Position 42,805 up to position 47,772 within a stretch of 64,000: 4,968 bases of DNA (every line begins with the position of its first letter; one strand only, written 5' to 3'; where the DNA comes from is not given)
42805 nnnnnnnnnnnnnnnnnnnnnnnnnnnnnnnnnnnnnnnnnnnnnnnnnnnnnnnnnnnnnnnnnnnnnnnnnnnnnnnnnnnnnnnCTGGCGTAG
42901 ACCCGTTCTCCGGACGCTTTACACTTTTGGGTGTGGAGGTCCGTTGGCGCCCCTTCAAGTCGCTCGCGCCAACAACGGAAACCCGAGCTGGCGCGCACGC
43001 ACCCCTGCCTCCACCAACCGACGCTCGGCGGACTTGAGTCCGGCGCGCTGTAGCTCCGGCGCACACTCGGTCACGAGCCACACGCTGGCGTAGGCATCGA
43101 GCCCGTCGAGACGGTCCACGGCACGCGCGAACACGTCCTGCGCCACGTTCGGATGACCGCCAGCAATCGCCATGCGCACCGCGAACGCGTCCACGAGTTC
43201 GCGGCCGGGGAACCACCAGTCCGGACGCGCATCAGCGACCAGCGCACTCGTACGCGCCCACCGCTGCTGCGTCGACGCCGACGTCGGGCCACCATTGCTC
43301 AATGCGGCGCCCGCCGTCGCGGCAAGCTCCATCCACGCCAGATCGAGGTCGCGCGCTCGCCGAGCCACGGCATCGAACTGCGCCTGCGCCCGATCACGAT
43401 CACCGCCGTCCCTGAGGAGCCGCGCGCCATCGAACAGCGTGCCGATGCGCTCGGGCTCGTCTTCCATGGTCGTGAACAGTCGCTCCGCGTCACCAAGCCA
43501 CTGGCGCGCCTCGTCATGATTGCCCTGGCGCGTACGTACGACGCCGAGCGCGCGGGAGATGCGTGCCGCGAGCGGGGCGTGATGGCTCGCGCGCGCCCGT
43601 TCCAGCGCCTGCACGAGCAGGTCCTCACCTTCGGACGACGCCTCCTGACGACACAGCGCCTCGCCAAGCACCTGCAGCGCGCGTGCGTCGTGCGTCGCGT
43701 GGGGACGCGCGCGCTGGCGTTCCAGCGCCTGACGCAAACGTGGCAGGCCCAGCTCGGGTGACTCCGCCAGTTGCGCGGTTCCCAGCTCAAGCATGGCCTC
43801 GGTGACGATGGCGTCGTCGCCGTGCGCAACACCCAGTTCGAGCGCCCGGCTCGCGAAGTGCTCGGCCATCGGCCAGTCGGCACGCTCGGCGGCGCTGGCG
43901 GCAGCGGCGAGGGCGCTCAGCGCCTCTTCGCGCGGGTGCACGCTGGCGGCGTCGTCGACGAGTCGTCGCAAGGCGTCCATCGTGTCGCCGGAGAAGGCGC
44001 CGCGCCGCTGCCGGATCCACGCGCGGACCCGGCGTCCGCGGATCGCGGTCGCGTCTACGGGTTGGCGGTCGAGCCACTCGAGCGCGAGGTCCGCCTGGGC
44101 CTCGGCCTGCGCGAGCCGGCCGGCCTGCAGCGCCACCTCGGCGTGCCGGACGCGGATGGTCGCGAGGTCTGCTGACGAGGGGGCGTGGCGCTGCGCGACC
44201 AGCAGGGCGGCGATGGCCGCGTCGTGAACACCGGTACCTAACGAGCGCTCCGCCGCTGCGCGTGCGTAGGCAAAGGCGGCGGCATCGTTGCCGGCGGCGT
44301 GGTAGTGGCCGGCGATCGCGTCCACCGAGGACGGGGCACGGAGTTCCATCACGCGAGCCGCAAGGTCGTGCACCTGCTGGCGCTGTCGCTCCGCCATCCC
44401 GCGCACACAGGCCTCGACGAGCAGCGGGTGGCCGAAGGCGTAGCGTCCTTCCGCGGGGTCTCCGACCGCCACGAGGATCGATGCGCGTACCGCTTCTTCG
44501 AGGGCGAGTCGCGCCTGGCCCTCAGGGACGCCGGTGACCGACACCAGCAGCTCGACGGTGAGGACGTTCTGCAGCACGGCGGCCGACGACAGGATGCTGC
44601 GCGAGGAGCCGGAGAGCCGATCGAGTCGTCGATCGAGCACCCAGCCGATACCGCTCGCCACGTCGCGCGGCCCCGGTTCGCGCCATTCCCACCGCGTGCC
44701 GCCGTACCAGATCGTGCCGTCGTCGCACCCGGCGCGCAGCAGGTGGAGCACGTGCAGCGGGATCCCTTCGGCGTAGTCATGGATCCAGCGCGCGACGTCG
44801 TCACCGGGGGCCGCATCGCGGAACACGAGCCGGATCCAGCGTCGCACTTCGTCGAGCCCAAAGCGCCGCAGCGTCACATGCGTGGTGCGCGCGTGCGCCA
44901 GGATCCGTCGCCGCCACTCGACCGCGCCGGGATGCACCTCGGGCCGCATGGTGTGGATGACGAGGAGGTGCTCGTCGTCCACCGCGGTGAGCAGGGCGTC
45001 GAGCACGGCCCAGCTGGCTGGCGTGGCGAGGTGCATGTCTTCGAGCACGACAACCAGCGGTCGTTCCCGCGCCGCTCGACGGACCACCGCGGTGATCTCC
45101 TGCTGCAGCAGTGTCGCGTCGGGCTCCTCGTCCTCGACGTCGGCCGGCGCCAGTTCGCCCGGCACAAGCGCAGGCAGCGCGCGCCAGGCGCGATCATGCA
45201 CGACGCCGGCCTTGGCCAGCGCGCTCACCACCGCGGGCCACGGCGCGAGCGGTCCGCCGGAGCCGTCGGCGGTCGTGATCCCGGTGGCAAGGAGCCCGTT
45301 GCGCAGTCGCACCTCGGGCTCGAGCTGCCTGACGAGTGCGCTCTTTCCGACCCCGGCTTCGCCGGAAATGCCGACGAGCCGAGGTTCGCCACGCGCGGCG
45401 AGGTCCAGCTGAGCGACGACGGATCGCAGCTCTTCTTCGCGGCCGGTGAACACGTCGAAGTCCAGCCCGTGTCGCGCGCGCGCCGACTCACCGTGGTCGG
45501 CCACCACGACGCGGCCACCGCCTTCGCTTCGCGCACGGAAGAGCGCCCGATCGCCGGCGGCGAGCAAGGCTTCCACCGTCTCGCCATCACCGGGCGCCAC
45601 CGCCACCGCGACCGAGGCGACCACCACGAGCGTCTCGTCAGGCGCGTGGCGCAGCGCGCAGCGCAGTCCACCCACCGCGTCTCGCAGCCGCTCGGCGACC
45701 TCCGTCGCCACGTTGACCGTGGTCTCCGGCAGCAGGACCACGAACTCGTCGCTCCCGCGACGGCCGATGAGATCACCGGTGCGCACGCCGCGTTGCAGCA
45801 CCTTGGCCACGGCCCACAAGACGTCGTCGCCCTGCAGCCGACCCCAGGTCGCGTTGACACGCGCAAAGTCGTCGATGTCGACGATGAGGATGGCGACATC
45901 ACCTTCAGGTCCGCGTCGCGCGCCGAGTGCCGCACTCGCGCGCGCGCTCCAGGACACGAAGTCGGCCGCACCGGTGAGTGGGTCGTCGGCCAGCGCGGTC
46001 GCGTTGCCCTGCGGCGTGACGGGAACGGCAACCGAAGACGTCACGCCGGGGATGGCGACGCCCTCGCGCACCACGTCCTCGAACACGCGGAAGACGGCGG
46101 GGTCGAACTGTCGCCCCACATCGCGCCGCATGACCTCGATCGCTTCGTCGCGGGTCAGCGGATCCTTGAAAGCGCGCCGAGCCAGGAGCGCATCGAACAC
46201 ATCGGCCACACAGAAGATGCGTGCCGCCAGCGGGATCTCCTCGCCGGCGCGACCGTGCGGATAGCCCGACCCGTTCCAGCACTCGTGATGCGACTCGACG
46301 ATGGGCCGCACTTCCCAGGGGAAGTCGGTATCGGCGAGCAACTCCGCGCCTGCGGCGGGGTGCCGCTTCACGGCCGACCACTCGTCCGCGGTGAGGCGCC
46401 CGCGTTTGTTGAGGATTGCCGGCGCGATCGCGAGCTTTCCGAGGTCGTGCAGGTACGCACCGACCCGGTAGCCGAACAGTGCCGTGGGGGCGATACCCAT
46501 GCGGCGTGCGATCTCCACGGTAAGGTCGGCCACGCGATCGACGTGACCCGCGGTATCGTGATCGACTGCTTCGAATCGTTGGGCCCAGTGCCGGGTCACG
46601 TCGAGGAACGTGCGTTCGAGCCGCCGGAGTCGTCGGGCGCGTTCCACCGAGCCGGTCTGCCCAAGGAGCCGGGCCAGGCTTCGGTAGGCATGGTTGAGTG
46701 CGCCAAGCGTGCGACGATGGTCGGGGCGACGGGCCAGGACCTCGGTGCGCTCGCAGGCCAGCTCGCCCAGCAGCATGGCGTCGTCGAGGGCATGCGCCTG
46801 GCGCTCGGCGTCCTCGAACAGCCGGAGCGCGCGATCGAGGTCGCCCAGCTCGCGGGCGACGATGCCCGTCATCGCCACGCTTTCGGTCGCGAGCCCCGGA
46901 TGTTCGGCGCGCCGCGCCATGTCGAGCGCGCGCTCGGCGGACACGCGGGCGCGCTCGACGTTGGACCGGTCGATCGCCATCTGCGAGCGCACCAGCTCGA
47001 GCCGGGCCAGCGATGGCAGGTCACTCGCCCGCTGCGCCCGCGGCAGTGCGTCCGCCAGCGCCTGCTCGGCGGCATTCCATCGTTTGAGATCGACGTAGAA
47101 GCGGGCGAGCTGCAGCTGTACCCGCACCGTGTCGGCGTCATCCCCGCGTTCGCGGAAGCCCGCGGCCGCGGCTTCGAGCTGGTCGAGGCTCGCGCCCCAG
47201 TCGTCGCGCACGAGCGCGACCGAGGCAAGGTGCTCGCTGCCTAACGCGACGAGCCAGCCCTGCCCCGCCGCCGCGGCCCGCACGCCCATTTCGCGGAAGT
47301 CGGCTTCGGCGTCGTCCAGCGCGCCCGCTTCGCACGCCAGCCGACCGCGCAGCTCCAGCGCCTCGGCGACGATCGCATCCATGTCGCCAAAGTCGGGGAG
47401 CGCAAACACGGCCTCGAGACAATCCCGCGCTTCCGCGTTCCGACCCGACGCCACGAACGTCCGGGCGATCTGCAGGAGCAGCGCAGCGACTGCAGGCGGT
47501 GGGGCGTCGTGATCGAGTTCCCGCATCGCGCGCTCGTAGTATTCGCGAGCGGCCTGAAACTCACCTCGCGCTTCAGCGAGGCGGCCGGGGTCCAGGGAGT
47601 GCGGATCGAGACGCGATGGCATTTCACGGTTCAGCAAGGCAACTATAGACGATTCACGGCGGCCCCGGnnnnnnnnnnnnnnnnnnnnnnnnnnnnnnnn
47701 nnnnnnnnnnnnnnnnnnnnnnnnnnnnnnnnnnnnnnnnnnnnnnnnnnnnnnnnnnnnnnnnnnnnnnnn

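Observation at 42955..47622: About 1555-aa protein combining TPR, HD-GYP, GGDEF-like and a STAND-type P-loop NTPase with a long TPR tail and no recognisable DNA-binding output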

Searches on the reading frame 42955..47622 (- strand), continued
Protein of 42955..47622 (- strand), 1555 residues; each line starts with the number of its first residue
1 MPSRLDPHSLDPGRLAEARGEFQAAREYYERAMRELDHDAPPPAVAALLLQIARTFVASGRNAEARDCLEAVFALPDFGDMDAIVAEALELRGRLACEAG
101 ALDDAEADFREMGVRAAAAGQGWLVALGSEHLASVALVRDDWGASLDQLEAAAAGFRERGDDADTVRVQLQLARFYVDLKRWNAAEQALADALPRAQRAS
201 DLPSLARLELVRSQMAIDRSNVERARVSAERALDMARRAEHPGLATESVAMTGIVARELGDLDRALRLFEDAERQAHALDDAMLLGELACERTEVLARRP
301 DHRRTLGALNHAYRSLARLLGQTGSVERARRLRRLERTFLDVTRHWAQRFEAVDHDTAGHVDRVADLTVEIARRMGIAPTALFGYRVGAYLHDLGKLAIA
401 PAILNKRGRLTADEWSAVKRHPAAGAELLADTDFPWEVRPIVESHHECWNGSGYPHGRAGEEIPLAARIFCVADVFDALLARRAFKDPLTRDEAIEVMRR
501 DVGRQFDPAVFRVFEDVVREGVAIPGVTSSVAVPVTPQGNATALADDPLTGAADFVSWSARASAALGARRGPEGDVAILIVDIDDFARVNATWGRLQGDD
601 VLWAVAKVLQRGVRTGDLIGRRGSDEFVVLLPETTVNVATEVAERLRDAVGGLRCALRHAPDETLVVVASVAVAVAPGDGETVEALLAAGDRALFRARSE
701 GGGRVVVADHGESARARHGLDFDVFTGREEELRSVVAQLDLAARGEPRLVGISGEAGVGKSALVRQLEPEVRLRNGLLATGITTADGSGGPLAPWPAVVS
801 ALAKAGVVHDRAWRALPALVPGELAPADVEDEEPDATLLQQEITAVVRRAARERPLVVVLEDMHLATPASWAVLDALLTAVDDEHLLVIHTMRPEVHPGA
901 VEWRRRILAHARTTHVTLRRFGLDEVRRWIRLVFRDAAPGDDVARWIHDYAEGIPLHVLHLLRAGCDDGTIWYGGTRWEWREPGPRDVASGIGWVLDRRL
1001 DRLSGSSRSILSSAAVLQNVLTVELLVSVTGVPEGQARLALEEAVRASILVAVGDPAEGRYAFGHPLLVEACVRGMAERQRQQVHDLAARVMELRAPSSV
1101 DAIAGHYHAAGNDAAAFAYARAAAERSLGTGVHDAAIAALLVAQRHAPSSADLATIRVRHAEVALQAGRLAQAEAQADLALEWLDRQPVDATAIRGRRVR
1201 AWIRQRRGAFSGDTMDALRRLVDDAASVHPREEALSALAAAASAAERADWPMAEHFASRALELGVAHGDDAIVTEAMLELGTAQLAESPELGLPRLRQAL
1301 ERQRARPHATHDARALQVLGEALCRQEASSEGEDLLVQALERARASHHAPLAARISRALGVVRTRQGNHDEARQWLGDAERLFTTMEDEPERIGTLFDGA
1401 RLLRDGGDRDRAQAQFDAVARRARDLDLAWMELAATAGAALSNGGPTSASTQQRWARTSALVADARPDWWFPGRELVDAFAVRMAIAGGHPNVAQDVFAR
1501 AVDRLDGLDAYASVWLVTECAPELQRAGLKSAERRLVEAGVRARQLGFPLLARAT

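Call 72: list_cluster_members(proteins=[P0036, P0078, P0090, P0095, P0015, P0020, P0052, P0030, P0058, P0074])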
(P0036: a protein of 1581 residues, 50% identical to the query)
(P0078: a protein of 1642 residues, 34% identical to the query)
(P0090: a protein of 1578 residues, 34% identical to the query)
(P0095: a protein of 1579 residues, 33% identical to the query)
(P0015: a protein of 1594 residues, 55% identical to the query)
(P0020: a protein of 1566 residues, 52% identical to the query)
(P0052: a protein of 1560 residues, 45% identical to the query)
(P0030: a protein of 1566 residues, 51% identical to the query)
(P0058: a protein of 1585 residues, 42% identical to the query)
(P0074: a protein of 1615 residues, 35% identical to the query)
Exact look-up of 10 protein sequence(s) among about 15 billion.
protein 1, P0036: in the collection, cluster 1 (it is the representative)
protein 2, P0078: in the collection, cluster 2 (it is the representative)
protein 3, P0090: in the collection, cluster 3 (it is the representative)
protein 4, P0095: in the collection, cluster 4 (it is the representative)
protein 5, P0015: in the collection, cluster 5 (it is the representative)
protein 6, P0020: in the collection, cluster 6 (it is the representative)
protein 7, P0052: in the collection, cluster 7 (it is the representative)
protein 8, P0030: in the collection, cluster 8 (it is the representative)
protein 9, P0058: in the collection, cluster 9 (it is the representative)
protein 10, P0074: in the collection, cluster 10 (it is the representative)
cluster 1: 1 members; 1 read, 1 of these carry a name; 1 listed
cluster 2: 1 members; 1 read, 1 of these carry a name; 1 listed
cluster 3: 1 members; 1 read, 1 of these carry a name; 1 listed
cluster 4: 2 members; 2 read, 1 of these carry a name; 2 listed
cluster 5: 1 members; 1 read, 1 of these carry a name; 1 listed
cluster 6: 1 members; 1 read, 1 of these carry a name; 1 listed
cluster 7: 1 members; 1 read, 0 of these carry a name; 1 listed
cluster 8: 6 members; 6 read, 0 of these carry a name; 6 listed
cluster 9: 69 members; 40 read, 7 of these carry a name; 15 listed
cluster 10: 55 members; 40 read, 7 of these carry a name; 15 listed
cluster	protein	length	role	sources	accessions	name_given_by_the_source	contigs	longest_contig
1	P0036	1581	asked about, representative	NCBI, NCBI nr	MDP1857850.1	MAG: diguanylate cyclase [Gemmatimonadaceae bacterium] | diguanylate cyclase [Gemmatimonadaceae bacterium]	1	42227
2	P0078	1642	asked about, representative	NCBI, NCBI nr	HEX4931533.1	MAG TPA: diguanylate cyclase [Gemmatimonadaceae bacterium] | diguanylate cyclase [Gemmatimonadaceae bacterium]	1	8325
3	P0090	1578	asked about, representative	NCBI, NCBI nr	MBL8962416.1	MAG: diguanylate cyclase [Gemmatimonadetes bacterium] | diguanylate cyclase [Gemmatimonadota bacterium]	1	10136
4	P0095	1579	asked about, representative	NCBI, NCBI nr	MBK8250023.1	MAG: diguanylate cyclase [Gemmatimonadetes bacterium] | diguanylate cyclase [Gemmatimonadota bacterium]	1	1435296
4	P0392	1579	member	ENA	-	-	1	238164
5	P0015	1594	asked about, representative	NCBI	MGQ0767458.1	MAG: HD domain-containing phosphohydrolase [Gemmatimonadota bacterium]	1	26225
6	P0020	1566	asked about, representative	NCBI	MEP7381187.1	MAG: HD domain-containing phosphohydrolase [Gemmatimonadota bacterium]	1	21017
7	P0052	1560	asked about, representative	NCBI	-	-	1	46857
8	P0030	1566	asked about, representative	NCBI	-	-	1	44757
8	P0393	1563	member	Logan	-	-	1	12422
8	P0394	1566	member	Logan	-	-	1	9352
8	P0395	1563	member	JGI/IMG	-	-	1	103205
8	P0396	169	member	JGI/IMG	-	-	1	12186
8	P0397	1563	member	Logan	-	-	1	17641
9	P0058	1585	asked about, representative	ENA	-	-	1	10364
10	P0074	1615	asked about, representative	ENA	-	-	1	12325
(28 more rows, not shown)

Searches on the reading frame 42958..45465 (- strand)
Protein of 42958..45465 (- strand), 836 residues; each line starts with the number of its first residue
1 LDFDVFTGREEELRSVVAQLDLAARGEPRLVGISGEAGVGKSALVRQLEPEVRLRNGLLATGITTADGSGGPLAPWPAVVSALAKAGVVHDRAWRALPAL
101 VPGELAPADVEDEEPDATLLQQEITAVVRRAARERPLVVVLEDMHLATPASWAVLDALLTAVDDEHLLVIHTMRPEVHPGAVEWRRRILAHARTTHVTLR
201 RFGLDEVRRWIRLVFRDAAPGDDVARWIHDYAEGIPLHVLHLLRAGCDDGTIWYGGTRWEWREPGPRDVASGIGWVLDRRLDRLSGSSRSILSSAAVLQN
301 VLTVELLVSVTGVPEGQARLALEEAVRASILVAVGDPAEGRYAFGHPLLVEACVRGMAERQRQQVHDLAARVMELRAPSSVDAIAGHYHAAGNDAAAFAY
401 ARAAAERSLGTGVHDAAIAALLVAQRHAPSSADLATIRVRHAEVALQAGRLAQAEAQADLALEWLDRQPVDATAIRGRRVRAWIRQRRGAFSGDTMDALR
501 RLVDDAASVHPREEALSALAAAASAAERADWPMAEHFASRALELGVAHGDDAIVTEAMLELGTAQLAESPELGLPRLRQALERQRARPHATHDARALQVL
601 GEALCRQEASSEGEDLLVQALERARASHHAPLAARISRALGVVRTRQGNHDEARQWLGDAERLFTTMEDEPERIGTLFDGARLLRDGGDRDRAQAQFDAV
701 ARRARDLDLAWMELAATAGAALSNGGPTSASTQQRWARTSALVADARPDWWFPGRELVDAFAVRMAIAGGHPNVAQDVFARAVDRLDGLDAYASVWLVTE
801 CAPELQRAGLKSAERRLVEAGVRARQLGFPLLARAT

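Call 64: predict_structure(alignment_id=A3)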
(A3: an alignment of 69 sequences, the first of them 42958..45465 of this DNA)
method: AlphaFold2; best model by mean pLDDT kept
length: 836 residues; sequences in the alignment: 69
mean_pLDDT: 91.6   pTM: 0.73
mean pLDDT of the five models: 91.6, 91.1, 90.7, 89.1, 88.5
residues with pLDDT >= 90: 607; 70-90: 208; 50-70: 21; < 50: 0
segments of 3 or more residues with pLDDT < 50: none
pLDDT, mean of each block of 10 residues (from residue 1): 77 94 95 91 91 93 84 91 88 82 75 75 93 95 91 93 95 79 87 93 90 83 89 88 88 87 71 81 87 86 86 91 90 81 87 89 94 92 95 97 95 93 98 98 96 98 96 97 97 97 96 97 97 98 96 94 95 94 85 93 92 97 93 97 95 98 98 98 95 97 97 97 88 94 88 95 95 95 93 96 94 92 95 93
secondary structure, 60 per line:
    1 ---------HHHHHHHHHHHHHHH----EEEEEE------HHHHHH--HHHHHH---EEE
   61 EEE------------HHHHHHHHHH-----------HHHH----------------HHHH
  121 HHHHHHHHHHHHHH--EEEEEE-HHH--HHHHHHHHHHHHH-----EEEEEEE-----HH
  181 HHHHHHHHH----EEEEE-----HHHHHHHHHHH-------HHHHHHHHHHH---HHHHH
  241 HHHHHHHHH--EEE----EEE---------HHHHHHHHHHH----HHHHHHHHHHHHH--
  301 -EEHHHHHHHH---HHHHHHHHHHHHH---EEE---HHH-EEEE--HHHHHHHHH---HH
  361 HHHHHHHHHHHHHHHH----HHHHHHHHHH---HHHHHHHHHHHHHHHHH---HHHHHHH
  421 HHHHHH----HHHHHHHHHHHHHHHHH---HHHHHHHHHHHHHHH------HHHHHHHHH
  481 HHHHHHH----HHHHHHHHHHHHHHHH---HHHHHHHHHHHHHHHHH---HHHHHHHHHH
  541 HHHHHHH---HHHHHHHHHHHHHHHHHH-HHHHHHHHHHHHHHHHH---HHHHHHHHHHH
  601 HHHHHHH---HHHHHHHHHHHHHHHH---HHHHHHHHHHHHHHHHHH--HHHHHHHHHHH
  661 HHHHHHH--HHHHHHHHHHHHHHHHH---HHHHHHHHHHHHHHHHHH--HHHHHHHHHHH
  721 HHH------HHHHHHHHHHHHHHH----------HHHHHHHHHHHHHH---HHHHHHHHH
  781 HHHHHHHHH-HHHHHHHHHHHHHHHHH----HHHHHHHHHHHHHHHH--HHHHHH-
elements in order (helices of 4 or more, strands of 3 or more residues): H10-24 E29-34 H41-46 H49-54 E58-63 H76-85 H97-100 H117-134 E137-142 H149-161 E167-173 H179-189 E194-198 H204-214 H222-232 H236-249 E252-254 E259-261 H271-281 H286-298 H304-311 H315-327 E331-333 E341-344 H347-355 H359-376 H381-390 H394-410 H414-426 H431-447 H451-465 H472-487 H492-507 H511-527 H531-547 H551-568 H570-586 H590-607 H611-626 H630-647 H650-667 H670-686 H690-707 H710-723 H730-744 H755-768 H772-789 H791-807 H812-827 H830-835

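Call 67: fold_search(model_id=the predicted structure, library=pdb)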
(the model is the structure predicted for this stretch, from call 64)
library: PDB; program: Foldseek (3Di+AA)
matches with E <= 10: 1602; with E <= 0.001: 152
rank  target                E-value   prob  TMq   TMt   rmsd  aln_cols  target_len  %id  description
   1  6mfv_A                4.9e-13  1.00  0.30  0.36  30.3       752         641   13  Crystal structure of the Signal Transduction ATPase with Numerous Domains (STAND) protein with a tetratricopeptide rep (released 2019-02-20)
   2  8dgc_B                2.1e-09  1.00  0.25  0.12  27.3      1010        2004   14  Avs3 bound to phage PhiV-1 terminase (released 2022-08-03)
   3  3sfz                  1.1e-07  1.00  0.21  0.16  22.3       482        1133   14  Crystal structure of full-length murine Apaf-1 (released 2011-08-24)
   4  5l9u_O                2.2e-07  1.00  0.41  0.49  13.3       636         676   14  Model of human Anaphase-promoting complex/Cyclosome (APC/C-CDH1) with a cross linked Ubiquitin variant-substrate-UBE2C (released 2016-09-14)
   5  8bob_C                2.6e-07  1.00  0.22  0.41  16.8       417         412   18  Structural basis for negative regulation of the maltose system (released 2023-10-18)
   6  6q6g_O                5.2e-07  1.00  0.36  0.43  19.0       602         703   14  Cryo-EM structure of the APC/C-Cdc20-Cdk2-cyclinA2-Cks2 complex, the D1 box class (released 2019-09-11)
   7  5juy_A                5.9e-07  1.00  0.26  0.20  11.9       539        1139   15  Active human apoptosome with procaspase-9 (released 2016-10-19)
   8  9gaw_O                6.1e-07  1.00  0.43  0.50  12.9       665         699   13  High-resolution structure of the Anaphase-promoting complex/cyclosome (APC/C) bound to co-activator Cdh1 (released 2024-08-14)
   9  5juy_B                8.1e-07  1.00  0.26  0.19  11.9       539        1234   15  Active human apoptosome with procaspase-9 (released 2016-10-19)
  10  1z6t_B                9.1e-07  1.00  0.21  0.29  25.1       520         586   14  Structure of the apoptotic protease-activating factor 1 bound to ADP (released 2005-04-19)
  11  4ui9_O                9.9e-07  1.00  0.36  0.43  25.5       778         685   12  Atomic structure of the human Anaphase-Promoting Complex (released 2015-06-17)
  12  5a31_O                9.9e-07  1.00  0.36  0.43  24.2       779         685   13  Structure of the human APC-Cdh1-Hsl1-UbcH10 complex. (released 2015-11-18)
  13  8pkp_O                2.2e-06  1.00  0.36  0.44  23.0       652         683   14  Cryo-EM structure of the apo Anaphase-promoting complex/cyclosome (APC/C) at 3.2 Angstrom resolution (released 2023-07-19)
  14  8tar_O                2.4e-06  1.00  0.38  0.44  24.1       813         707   13  APC/C-CDH1-UBE2C-Ubiquitin-CyclinB-NTD (released 2023-09-27)
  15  2qby_A                3.3e-06  1.00  0.29  0.58   6.5       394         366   14  Crystal structure of a heterodimer of Cdc6/Orc1 initiators bound to origin DNA (from S. solfataricus) (released 2007-09-11)
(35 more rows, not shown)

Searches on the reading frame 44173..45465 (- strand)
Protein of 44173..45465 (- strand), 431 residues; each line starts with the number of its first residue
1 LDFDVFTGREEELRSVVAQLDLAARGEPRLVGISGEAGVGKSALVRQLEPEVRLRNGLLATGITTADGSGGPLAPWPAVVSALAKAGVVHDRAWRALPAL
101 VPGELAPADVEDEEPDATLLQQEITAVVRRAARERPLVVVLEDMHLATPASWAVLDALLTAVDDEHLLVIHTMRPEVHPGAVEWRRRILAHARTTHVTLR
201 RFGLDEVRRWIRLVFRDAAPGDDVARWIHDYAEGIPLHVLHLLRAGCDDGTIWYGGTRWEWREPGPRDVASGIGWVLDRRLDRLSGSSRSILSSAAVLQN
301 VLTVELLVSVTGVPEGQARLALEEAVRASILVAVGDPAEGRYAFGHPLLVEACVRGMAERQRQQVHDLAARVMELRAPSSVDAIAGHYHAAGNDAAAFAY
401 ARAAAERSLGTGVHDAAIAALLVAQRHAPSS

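Call 57: search_solved_structures(query=window:44173-45465:-, max_evalue=10)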
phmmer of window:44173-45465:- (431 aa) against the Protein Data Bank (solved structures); distinct sequences matched with E-value up to 10: 11.
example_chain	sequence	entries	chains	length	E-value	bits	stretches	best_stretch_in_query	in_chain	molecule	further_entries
9qlv_A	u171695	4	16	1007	0.0017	20.5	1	2-49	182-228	Disease resistance protein ADR2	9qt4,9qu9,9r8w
1jbk_A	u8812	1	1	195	0.16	14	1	4-62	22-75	CLPB PROTEIN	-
9hig_e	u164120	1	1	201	0.16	14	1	55-162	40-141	Large ribosomal subunit protein uL4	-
5vtm_V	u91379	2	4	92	0.37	12.8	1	244-289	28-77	Type II secretion system protein I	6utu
5bw0_B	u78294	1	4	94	0.37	12.8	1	244-289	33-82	Type II secretion system protein I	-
5e4r_A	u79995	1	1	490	0.38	12.8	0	186-238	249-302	Ketol-acid reductoisomerase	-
5suz_A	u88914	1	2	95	0.49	12.4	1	203-237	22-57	Segment polarity protein dishevelled homolog DVL-2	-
5lnp_A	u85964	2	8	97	0.51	12.3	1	203-237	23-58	Segment polarity protein dishevelled homolog DVL-2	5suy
1dmg_A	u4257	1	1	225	0.59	12.2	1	53-170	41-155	RIBOSOMAL PROTEIN L4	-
6amn_A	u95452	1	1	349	0.85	11.6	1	4-47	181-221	Heat shock protein 104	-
5wbw_A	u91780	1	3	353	0.86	11.6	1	4-47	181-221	Heat shock protein 104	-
